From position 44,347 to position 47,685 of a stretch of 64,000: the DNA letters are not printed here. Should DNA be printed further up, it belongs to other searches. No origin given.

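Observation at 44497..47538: Two complete GspE/PilB secretion-ATPase modules fused in a single 1013-aa polypeptide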

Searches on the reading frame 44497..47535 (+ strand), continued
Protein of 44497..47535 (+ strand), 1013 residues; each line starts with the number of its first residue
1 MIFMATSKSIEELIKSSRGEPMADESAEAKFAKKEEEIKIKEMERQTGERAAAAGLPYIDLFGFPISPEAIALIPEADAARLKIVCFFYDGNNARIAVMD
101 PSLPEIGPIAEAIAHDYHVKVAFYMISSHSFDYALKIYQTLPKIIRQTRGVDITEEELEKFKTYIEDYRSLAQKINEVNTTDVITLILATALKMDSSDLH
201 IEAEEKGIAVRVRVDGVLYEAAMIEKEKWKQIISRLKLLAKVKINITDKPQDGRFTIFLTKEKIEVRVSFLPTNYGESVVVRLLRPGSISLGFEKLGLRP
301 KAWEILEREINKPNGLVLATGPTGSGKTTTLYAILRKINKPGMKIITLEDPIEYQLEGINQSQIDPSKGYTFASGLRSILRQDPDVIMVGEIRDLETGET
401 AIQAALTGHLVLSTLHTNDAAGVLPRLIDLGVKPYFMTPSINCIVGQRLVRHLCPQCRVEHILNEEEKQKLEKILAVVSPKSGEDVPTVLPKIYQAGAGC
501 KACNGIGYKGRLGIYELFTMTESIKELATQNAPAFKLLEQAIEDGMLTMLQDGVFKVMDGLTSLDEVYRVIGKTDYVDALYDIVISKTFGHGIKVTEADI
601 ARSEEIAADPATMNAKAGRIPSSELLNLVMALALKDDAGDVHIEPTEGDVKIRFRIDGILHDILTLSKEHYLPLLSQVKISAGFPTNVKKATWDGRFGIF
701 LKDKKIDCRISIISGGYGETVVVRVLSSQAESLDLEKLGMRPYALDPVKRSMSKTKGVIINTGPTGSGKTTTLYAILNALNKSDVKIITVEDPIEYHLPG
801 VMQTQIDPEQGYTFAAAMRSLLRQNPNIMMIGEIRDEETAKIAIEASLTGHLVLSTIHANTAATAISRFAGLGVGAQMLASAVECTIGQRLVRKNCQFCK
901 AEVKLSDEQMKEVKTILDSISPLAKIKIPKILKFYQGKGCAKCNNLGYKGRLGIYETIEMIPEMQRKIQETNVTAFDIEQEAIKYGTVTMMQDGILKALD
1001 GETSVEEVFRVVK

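Call 58: list_cluster_members(proteins=[P0001, P0022, P0121, P0122, P0123, P0124, P0125, P0126, P0129, P0133])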
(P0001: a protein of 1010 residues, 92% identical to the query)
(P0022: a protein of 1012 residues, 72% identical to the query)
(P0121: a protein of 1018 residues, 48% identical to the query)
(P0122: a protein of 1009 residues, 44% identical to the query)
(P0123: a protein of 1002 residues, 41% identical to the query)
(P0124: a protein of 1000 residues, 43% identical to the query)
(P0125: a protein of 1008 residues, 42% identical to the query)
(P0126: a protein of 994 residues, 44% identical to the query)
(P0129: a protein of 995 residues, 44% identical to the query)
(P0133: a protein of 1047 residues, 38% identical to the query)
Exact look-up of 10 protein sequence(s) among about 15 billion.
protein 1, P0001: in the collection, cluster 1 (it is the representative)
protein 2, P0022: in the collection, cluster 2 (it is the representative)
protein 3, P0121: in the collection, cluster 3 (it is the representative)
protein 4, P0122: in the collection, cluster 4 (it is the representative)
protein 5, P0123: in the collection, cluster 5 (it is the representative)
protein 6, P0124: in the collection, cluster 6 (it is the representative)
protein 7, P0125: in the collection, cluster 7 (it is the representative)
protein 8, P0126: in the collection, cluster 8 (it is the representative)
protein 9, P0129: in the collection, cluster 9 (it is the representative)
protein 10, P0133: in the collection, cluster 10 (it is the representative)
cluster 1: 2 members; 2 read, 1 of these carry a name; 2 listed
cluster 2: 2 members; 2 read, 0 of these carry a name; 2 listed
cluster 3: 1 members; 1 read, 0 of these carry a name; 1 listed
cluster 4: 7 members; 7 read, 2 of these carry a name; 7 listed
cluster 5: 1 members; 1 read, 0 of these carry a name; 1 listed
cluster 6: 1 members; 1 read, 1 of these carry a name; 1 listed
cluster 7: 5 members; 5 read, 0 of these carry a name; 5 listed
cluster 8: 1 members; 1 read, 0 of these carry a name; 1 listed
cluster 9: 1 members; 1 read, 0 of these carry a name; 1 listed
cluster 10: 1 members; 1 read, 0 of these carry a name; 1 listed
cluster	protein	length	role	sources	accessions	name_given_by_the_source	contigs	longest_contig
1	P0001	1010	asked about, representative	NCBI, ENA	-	-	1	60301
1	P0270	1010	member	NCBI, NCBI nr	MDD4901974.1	MAG: GspE/PulE family protein [Patescibacteria group bacterium] | GspE/PulE family protein [Patescibacteria group bacterium]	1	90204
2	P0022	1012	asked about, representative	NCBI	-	-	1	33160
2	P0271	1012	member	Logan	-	-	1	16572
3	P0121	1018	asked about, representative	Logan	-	-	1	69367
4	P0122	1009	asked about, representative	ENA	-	-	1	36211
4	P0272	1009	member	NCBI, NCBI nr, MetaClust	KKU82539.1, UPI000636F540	MAG: General secretory pathway protein E [Parcubacteria group bacterium GW2011_GWA2_47_8] | status=active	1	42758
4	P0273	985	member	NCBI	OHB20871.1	MAG: hypothetical protein A2666_04455, partial [Parcubacteria group bacterium ...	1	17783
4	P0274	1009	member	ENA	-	-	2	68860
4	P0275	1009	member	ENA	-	-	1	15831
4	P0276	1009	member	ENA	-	-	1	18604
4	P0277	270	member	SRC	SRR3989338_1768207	-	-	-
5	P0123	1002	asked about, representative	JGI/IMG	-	-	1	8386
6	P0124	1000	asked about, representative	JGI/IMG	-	type II secretory ATPase GspE/PulE/Tfp pilus assembly ATPase PilB-like protein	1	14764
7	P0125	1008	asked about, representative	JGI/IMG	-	-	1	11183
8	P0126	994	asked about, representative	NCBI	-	-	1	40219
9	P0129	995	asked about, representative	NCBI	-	-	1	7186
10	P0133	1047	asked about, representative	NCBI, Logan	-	-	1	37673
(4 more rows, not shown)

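Call 59: find_encoding_contigs(protein=P0122, flank=8000, max_places=1)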
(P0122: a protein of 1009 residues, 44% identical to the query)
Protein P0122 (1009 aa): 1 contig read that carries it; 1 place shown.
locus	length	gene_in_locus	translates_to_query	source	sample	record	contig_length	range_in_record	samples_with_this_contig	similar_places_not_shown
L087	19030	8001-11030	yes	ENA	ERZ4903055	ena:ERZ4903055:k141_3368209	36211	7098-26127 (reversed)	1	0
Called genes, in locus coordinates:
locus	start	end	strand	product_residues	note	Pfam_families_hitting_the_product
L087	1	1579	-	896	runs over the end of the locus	PF02739:5_3_exonuc_N, PF01367:5_3_exonuc, PF22619:DNA_polI_exo1 (weak), PF00476:DNA_pol_A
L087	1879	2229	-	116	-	PF01934:HepT-like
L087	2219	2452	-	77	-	PF01909:NTP_transf_2, PF18765:Polbeta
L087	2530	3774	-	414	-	PF12704:MacB_PCD, PF02687:FtsX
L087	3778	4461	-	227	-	PF00005:ABC_tran, PF02463:SMC_N (faint), PF13304:AAA_21 (faint)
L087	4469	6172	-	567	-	PF25973:BSH_CzcB (faint), PF25984:BSH_YknX (faint)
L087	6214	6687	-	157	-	PF02367:TsaE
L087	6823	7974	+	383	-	PF01368:DHH (weak)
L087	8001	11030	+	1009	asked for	PF00437:T2SSE, PF03215:Rad17 (faint), PF25199:nSTAND_NTPase5 (faint), PF00004:AAA (faint), PF00005:ABC_tran (faint), PF12775:AAA_7 (faint), PF13173:AAA_14 (faint), PF00437:T2SSE, +5 more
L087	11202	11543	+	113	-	-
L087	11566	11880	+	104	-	-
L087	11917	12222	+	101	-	PF21956:DUF6922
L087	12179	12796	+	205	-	PF08843:AbiEii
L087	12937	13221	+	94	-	-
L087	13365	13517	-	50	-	-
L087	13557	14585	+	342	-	PF05496:RuvB_N, PF00004:AAA, PF07728:AAA_5, PF17864:AAA_lid_4, PF05491:WHD_RuvB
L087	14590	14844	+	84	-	-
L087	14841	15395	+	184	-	PF03703:bPH_2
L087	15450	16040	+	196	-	-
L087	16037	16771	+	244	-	PF08843:AbiEii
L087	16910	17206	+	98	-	-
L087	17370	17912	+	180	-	PF20772:TACO1_YebC_N, PF01709:Transcrip_reg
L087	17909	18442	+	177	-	PF02075:RuvC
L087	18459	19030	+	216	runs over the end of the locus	PF14402:7TM_transglut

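Call 60: find_encoding_contigs(protein=P0125, flank=8000, max_places=1)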
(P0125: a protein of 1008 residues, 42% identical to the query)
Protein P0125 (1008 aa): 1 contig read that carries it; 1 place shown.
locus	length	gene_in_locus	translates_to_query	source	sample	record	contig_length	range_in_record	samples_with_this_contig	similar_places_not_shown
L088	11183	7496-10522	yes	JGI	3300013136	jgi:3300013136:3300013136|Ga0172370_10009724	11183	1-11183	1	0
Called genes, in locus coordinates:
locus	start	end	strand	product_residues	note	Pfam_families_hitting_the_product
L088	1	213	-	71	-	?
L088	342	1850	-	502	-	PF02310:B12-binding, PF04055:Radical_SAM, PF13282:DUF4070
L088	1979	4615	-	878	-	PF02739:5_3_exonuc_N, PF01367:5_3_exonuc, PF22619:DNA_polI_exo1 (weak), PF00476:DNA_pol_A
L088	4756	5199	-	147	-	PF02367:TsaE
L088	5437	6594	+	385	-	-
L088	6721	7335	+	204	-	-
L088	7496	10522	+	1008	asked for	PF05157:MshEN (weak), PF13401:AAA_22 (faint), PF00437:T2SSE, PF00004:AAA (faint), PF00005:ABC_tran (faint), PF01637:ATPase_2 (faint), PF02492:cobW (faint), PF00437:T2SSE, +11 more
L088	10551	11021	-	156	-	PF00856:SET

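Call 61: find_encoding_contigs(protein=P0126, flank=8000, max_places=1)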
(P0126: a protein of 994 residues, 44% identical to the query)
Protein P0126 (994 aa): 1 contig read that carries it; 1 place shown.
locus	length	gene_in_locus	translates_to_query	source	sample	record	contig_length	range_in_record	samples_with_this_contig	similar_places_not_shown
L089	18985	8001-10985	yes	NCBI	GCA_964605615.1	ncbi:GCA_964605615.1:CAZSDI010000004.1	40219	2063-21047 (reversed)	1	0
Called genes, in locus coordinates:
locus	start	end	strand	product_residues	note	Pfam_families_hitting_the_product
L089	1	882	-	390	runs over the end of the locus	-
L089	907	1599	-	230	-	-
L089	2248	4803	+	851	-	PF20720:nSTAND3 (faint), PF17871:AAA_lid_9, PF00004:AAA, PF07724:AAA_2, PF07728:AAA_5, PF10431:ClpB_D2-small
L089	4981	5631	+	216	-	PF07690:MFS_1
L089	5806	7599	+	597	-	PF14716:HHH_8, PF14520:HHH_5 (weak), PF14792:DNA_pol_B_palm (weak), PF14791:DNA_pol_B_thumb, PF02811:PHP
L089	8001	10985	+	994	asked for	PF00437:T2SSE, PF25199:nSTAND_NTPase5 (faint), PF00004:AAA (faint), PF13173:AAA_14 (faint), PF13401:AAA_22 (faint), PF13604:AAA_30 (faint), PF20720:nSTAND3 (faint), PF00437:T2SSE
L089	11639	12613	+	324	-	PF05496:RuvB_N, PF00004:AAA, PF07728:AAA_5 (weak), PF17864:AAA_lid_4, PF05491:WHD_RuvB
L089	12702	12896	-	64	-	-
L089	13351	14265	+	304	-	PF02899:Phage_int_SAM_1, PF13102:Phage_int_SAM_5, PF13495:Phage_int_SAM_4, PF00589:Phage_integrase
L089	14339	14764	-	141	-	-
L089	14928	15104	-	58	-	-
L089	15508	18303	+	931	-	PF00133:tRNA-synt_1, PF01406:tRNA-synt_1e (faint), PF09334:tRNA-synt_1g, PF13603:tRNA-synt_1_2, PF00133:tRNA-synt_1, PF08264:Anticodon_1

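Call 62: find_encoding_contigs(protein=P0133, flank=8000, max_places=1)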
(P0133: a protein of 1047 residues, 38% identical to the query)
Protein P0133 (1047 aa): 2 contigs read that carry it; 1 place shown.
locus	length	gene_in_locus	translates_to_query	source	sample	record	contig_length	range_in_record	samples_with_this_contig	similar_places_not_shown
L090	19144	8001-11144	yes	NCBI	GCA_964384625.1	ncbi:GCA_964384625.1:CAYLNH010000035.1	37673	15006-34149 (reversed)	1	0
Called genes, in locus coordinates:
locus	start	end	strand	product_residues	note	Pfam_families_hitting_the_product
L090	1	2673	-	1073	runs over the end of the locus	PF06452:CBM9_1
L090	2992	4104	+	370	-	PF01168:Ala_racemase_N, PF00842:Ala_racemase_C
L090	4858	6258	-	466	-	PF00884:Sulfatase, PF01663:Phosphodiest (faint), PF02995:DUF229 (faint), PF16347:SGSH_C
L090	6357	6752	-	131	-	-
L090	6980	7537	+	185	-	PF07638:Sigma70_ECF, PF04542:Sigma70_r2, PF08281:Sigma70_r4_2, PF04545:Sigma70_r4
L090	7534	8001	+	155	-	PF13490:zf-HC2 (weak), PF12728:HTH_17 (weak)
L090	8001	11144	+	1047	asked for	PF00482:T2SSF (weak), PF13191:AAA_16 (faint), PF00482:T2SSF, PF00437:T2SSE, PF13401:AAA_22 (faint), PF20720:nSTAND3 (faint), PF25199:nSTAND_NTPase5 (faint), PF00437:T2SSE, +1 more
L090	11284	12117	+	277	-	-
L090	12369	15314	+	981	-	-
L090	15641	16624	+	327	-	PF20030:bpMoxR, PF07726:AAA_3, PF07728:AAA_5, PF17863:AAA_lid_2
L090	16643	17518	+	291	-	PF01882:DUF58, PF13519:VWA_2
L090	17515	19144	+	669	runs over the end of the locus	PF07584:BatA (weak), PF13519:VWA_2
